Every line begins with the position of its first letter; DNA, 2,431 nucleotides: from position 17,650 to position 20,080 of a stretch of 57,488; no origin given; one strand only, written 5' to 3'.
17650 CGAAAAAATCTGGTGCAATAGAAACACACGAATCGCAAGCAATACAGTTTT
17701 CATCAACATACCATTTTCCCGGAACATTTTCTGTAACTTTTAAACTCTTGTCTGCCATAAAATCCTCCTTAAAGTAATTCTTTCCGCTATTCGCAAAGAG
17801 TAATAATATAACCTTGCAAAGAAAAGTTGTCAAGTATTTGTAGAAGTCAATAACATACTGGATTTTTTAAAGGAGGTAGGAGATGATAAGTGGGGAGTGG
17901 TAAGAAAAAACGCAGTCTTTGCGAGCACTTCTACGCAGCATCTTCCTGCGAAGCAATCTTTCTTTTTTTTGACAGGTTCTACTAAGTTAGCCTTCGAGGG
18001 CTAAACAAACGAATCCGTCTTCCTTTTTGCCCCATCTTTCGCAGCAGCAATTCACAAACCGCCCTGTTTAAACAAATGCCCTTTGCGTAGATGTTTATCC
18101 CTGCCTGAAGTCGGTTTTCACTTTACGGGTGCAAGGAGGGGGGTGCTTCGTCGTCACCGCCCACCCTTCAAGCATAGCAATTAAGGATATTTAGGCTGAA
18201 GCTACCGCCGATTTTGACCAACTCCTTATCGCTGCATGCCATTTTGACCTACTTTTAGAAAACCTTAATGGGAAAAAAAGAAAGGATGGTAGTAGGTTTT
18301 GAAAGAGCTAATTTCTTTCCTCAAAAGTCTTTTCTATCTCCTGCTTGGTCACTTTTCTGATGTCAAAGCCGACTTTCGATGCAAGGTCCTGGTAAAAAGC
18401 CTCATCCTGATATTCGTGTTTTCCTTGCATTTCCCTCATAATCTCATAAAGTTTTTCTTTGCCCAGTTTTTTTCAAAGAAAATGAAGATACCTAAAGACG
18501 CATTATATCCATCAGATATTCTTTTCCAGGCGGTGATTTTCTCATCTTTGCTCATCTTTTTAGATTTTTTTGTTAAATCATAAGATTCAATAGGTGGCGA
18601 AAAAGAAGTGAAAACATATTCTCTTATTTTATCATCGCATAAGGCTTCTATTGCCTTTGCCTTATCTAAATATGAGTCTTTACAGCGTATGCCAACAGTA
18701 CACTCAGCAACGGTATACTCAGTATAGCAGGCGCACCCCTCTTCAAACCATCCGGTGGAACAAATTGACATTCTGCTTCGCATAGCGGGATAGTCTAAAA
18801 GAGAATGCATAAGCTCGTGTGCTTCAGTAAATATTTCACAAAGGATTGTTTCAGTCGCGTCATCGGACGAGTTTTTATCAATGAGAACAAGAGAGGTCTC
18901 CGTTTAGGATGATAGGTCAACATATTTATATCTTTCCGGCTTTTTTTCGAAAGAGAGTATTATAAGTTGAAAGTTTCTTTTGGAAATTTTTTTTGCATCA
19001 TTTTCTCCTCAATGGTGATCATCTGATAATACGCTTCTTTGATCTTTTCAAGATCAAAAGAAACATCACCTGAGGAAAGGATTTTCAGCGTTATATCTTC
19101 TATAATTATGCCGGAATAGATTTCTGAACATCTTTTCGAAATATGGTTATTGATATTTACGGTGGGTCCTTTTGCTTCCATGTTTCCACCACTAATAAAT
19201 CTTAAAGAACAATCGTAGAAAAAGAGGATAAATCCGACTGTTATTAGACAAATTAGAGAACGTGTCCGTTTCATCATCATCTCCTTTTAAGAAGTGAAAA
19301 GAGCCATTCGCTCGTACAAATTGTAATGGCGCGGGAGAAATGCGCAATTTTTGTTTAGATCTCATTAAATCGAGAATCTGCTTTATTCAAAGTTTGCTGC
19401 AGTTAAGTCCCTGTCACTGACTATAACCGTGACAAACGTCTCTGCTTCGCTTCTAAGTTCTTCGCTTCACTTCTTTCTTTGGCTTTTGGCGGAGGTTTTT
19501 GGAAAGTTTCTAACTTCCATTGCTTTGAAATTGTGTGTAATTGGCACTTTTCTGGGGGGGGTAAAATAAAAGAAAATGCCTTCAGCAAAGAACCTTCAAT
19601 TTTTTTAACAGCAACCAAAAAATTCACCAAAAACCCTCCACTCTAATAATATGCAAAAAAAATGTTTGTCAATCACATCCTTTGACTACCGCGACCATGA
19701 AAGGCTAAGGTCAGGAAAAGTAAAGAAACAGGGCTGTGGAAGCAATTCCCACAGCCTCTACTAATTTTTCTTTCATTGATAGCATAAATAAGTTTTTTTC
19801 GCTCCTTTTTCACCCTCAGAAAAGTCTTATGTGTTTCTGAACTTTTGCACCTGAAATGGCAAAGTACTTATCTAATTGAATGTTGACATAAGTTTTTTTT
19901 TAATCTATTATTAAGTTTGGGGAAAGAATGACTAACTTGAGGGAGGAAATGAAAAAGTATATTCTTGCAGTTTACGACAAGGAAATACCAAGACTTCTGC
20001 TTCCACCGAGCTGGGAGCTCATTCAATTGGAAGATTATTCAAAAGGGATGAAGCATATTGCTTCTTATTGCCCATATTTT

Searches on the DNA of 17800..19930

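Call 57: search_rna_families(source=window, start=17800, end=19930, threshold=evalue, max_evalue=1)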
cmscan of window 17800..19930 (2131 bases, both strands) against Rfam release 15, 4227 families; matches with E-value up to 1: 1.
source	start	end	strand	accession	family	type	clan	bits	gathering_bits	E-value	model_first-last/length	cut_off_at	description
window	18835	18886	-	RF02539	SNOR75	Gene; snRNA; snoRNA; CD-box;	-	21.2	50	0.63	1-87/87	no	Plant small nucleolar RNA SNOR75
